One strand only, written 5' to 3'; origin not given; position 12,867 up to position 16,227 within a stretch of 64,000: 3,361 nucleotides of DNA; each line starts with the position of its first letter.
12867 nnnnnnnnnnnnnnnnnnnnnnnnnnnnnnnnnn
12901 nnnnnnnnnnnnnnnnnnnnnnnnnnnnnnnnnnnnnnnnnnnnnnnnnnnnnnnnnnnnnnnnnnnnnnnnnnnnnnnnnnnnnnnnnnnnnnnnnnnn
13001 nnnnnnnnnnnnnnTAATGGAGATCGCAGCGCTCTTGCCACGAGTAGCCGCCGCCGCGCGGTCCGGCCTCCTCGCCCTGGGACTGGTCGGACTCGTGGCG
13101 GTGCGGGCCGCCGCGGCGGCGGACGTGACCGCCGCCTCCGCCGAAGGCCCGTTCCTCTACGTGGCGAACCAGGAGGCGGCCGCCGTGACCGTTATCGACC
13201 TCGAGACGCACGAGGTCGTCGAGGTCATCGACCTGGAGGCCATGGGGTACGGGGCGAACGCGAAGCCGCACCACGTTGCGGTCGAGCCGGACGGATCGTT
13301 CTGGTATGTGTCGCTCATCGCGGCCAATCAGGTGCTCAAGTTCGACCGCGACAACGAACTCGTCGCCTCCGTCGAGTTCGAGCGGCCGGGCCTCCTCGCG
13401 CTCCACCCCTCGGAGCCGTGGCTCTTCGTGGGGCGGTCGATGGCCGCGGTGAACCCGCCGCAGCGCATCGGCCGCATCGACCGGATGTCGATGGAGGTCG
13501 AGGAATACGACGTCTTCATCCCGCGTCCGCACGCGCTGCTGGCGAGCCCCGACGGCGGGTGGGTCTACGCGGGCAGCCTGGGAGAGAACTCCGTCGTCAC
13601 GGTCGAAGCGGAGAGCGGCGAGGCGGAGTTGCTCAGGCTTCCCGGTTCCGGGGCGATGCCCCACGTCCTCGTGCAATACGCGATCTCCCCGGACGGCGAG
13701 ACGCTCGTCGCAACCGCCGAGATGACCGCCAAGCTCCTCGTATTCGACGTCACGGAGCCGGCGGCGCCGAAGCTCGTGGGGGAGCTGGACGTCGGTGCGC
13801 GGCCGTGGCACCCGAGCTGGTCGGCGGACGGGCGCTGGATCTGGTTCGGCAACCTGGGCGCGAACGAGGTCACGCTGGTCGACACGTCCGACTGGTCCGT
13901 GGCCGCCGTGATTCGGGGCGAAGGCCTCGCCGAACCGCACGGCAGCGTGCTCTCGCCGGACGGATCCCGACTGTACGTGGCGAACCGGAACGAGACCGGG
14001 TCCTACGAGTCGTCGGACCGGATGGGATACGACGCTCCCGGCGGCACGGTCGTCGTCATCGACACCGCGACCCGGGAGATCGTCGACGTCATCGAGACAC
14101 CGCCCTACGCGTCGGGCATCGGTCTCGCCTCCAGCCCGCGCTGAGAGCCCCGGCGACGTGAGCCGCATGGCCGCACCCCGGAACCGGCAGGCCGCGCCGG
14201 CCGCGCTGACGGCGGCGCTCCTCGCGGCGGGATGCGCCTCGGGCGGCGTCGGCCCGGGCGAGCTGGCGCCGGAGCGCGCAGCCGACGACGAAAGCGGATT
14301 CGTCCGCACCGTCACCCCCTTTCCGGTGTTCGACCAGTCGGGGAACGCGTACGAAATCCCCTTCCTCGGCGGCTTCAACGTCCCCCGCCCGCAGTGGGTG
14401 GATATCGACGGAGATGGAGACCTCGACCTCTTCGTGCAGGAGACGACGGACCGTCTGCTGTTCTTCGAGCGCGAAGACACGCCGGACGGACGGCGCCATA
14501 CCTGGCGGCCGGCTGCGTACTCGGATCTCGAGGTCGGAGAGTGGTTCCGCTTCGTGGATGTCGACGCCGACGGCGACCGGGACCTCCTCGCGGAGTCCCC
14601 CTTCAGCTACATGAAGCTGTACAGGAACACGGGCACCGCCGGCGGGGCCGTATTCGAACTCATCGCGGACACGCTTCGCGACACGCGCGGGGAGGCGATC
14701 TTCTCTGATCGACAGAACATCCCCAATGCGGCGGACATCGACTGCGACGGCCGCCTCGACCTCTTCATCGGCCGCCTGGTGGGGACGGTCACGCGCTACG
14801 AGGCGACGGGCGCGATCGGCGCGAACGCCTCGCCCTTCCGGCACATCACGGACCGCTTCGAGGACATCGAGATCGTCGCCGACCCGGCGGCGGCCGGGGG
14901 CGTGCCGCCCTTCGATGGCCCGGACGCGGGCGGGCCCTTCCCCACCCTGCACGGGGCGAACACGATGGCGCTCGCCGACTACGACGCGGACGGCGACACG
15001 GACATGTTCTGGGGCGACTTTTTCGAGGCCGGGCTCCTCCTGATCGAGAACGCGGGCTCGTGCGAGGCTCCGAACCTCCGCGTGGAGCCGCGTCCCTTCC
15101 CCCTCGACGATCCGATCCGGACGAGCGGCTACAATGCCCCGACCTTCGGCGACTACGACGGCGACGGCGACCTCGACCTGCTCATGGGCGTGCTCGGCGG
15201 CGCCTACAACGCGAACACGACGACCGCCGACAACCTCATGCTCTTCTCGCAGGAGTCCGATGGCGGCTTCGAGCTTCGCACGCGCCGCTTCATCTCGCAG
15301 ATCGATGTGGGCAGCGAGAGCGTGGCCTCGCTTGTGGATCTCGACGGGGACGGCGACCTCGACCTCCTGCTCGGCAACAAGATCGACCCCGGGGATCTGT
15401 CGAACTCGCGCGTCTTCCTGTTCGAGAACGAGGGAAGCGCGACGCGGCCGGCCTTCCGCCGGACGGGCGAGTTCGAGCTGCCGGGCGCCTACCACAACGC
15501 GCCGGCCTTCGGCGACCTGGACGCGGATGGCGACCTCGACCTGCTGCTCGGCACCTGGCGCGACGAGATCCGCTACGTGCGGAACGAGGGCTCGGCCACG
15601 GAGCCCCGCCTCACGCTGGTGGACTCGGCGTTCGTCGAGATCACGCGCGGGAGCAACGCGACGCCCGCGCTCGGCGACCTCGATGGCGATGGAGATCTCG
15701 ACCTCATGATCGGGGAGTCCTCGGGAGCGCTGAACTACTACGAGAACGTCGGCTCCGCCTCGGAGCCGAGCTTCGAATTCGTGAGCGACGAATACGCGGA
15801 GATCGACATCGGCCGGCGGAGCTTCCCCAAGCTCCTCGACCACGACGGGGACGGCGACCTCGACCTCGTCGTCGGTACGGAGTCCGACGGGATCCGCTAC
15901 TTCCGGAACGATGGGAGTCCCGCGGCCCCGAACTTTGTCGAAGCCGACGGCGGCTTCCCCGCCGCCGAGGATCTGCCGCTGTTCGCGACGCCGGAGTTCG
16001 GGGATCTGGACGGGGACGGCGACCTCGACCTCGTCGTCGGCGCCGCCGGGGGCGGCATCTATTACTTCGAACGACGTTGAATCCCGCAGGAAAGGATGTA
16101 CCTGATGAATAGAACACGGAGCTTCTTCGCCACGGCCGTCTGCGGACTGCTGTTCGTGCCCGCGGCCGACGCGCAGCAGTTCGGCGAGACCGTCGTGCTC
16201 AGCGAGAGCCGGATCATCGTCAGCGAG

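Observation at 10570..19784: Co-directional cluster of five secreted beta-propeller / repeat proteins ending in a PQQ-type sugar dehydrogenase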

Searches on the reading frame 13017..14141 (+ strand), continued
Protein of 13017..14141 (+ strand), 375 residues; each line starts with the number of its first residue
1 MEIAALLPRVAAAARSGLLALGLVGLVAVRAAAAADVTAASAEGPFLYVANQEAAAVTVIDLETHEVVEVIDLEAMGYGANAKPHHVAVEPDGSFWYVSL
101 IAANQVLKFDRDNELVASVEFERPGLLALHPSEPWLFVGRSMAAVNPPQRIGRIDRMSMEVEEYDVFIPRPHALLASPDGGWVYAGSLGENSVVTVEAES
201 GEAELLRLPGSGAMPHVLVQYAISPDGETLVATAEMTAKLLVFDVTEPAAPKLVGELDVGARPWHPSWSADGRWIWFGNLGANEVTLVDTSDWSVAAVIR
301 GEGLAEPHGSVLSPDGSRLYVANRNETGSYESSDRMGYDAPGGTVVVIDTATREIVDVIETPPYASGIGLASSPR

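Call 55: find_encoding_contigs(protein=P0212, flank=10000, max_places=1)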
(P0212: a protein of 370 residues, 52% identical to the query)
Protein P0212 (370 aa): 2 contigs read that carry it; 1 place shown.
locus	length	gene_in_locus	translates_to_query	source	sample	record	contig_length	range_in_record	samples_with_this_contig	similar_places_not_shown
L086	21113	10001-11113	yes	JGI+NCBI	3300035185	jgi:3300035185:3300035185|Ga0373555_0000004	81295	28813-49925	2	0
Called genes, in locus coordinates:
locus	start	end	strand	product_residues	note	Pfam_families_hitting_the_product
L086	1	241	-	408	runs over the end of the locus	PF00291:PALP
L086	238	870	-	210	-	PF00697:PRAI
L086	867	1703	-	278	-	PF00218:IGPS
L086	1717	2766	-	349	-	PF02885:Glycos_trans_3N, PF00591:Glycos_transf_3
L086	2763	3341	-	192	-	PF00117:GATase, PF07722:Peptidase_C26 (weak)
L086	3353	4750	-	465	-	PF04715:, PF00425:Chorismate_bind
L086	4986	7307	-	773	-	PF02838:Glyco_hydro_20b, PF14845:Glycohydro_20b2 (weak), PF00728:Glyco_hydro_20, PF13287:Fn3_assoc (weak), PF13290:CHB_HEX_C_1 (weak), PF07691:PA14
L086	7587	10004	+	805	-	PF14312:FG-GAP_2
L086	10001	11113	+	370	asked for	PF24684:Vgb_lyase (faint), PF10282:Lactonase (faint), PF08450:SGL (faint), PF01436:NHL (faint), PF25174:Beta-prop_THOC3 (weak), PF07676:PD40 (faint)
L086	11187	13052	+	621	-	PF01839:FG-GAP (faint), PF14783:BBS2_Mid (faint), PF13517:FG-GAP_3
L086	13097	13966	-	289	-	PF04338:DUF481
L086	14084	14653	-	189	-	-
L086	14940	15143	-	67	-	-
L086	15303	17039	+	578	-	PF14559:TPR_19 (faint)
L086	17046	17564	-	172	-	PF10604:Polyketide_cyc2, PF03364:Polyketide_cyc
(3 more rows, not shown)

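Call 60: find_encoding_contigs(protein=P0191, flank=6000, max_places=2)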
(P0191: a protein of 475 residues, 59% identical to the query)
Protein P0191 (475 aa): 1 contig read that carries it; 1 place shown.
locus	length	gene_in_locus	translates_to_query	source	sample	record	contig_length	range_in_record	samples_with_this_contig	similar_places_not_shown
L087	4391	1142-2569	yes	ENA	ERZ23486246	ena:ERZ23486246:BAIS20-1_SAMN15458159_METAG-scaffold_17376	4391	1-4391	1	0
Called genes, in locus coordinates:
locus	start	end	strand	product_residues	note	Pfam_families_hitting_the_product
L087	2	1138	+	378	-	?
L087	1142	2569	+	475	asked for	PF07635:PSCyt1, PF10282:Lactonase (faint)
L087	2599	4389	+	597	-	?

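Call 65: search_protein_families(library=pfam, proteins=[L041:9482-10990:+, L052:3028-4560:+], max_evalue=0.01)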
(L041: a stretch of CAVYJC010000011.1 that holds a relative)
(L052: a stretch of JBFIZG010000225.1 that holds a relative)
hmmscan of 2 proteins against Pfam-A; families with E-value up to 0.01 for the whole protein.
L041:9482-10990:+ (503 aa): 6 families
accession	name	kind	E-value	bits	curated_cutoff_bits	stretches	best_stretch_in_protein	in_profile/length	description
PF10282.15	Lactonase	-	5.7e-10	39.4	21.7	1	173-246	196-273/344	Lactonase, 7-bladed beta-propeller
PF07635.16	PSCyt1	-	1.6e-06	29.1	22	1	88-134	1-47/59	Planctomycete cytochrome C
PF13442.11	Cytochrome_CBB3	-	0.003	18.3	27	1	79-162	5-68/68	Cytochrome C oxidase, cbb3-type, subunit III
PF24684.1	Vgb_lyase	-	0.0038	16.5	50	0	214-235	220-241/290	Virginiamycin B lyase family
PF22297.1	PccH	-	0.0055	17.2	24.4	1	76-98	2-24/133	PccH Cytochrome c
PF05694.17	SBP56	-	0.0065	15.7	34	0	322-465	280-393/453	56kDa selenium binding protein (SBP56)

L052:3028-4560:+ (511 aa): 6 families
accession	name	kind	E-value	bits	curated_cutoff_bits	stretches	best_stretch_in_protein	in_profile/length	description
PF21783.3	YNCE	-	2.5e-10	40.6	27.1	1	381-485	53-155/339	YNCE-like beta-propeller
PF07635.16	PSCyt1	-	3.4e-09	37.6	22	1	93-140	1-48/59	Planctomycete cytochrome C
PF25174.1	Beta-prop_THOC3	-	4.4e-05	23.1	305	1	312-434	6-124/272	THOC3 beta-propeller domain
PF10282.15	Lactonase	-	0.0001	22.1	21.7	0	406-462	252-311/344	Lactonase, 7-bladed beta-propeller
PF02239.22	Cytochrom_D1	-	0.00041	19.5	25.5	1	403-460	41-95/368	Cytochrome D1 heme domain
PF25168.1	Beta-prop_WDR36-Utp21_2nd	-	0.005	16.6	84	0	367-459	171-258/335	WDR36/Utp21 second beta-propeller domain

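Call 88: search_solved_structures(query=window:13017-14141:+, max_evalue=1e-8, show_alignments=2)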
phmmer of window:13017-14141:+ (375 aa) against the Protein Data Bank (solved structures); distinct sequences matched with E-value up to 1e-8: 2.
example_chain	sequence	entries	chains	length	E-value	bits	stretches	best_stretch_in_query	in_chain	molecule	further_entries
1l0q_A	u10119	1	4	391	6.6e-17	64.6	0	247-326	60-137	Surface layer protein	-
5c2v_B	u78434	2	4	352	8e-09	37.9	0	262-325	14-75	HYDRAZINE SYNTHASE BETA SUBUNIT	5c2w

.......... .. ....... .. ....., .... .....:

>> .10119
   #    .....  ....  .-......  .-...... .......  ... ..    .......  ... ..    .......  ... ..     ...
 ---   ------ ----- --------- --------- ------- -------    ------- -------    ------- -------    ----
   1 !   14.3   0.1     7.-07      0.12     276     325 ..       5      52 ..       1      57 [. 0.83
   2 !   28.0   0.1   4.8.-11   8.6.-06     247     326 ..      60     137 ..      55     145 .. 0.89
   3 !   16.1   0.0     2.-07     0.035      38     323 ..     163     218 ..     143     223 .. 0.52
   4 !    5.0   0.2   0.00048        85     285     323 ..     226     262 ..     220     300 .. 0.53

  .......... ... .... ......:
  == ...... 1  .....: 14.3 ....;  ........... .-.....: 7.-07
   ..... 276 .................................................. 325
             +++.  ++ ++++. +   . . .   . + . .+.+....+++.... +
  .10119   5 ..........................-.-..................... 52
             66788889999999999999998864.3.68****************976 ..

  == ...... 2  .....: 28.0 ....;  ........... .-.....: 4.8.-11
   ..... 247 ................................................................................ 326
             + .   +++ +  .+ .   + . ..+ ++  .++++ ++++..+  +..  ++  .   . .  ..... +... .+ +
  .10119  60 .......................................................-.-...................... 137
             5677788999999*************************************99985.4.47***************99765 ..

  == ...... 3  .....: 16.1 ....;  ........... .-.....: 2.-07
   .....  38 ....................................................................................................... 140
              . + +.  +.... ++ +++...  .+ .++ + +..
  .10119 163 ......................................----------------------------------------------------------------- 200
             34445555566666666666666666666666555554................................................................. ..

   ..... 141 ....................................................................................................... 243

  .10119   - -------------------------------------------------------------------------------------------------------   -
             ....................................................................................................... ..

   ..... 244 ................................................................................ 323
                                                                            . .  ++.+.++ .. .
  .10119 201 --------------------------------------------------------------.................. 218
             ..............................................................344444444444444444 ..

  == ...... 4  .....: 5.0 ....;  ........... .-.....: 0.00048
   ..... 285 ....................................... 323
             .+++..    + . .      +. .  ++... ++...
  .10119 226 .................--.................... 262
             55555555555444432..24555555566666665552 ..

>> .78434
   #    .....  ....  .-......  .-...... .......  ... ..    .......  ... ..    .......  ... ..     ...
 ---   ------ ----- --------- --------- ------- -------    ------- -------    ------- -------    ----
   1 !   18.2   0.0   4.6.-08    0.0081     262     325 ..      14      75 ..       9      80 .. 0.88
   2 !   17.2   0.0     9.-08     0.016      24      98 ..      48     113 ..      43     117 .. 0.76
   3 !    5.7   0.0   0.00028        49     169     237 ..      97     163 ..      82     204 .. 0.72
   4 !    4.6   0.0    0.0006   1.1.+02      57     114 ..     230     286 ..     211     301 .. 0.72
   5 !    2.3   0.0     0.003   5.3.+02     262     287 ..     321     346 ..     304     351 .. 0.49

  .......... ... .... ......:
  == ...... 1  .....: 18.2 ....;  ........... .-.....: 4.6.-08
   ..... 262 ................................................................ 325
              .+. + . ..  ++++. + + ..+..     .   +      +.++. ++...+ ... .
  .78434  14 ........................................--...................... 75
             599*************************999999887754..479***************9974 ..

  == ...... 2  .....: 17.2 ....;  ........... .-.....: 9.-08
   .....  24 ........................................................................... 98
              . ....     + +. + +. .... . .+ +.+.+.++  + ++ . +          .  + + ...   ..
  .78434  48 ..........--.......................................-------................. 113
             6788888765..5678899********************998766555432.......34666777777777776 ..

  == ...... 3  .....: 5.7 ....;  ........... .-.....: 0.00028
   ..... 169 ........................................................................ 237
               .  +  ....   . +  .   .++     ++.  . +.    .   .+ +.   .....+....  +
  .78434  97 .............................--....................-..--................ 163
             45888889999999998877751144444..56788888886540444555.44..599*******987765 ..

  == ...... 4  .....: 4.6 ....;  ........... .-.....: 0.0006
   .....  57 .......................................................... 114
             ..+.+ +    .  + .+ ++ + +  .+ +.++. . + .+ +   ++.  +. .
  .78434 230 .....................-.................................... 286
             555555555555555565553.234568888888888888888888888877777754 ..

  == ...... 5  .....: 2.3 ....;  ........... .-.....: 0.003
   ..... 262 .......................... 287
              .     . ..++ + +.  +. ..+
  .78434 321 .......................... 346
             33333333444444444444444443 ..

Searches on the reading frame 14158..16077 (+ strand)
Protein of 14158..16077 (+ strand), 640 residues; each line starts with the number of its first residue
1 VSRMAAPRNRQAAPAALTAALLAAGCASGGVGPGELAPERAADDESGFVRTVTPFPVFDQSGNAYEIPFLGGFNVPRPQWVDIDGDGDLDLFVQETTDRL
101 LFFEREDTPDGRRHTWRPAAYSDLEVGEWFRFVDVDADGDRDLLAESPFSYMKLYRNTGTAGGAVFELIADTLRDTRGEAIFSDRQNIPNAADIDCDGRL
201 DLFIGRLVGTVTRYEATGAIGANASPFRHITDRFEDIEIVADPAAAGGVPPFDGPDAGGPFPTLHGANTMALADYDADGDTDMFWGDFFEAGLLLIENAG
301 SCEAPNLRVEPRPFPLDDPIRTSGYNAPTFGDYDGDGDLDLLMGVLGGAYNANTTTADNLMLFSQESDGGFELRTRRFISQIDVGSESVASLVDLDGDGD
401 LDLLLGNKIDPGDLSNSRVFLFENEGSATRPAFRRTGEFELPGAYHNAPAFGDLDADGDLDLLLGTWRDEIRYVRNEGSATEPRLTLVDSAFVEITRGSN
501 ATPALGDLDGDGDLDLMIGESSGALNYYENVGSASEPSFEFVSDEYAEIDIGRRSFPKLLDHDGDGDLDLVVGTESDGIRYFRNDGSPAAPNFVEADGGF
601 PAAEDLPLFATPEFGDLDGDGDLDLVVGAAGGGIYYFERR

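Call 8: search_protein_families(library=pfam, proteins=[window:14158-16077:+], max_evalue=0.01)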
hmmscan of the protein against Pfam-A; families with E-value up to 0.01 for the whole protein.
window:14158-16077:+ (640 aa): 4 families
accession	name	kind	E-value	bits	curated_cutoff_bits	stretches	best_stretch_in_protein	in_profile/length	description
PF13517.12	FG-GAP_3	-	1.3e-41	141.4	26.9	7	394-463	1-60/61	FG-GAP-like repeat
PF01839.29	FG-GAP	-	4.2e-25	87.6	22.1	3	614-632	7-25/37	FG-GAP repeat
PF14783.12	BBS2_Mid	-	1.3e-05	25.7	27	0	559-585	4-30/108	Ciliary BBSome complex subunit 2, middle region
PF12256.14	TcdB_toxin_midN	-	0.00055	19.7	24.8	0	389-405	29-45/181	Insecticide toxin TcdB middle/N-terminal region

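Call 9: search_protein_families(library=ncbifam, proteins=[window:14158-16077:+], max_evalue=0.01)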
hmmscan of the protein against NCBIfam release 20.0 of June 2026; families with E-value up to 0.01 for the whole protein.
window:14158-16077:+ (640 aa): 1 family
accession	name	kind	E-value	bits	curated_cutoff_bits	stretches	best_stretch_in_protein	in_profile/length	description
NF000157.1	fusid_est_FusH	equivalog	0.00017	20.4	999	1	390-632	263-499/520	fusidic acid esterase FusH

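Call 67: search_solved_structures(query=window:14158-16077:+, max_evalue=0.001)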
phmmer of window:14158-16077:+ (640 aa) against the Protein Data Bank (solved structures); distinct sequences matched with E-value up to 0.001: 1.
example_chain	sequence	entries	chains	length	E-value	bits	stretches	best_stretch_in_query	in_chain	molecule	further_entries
9etn_A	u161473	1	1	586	6.6e-06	28.1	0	413-573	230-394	Cartilage acidic protein 1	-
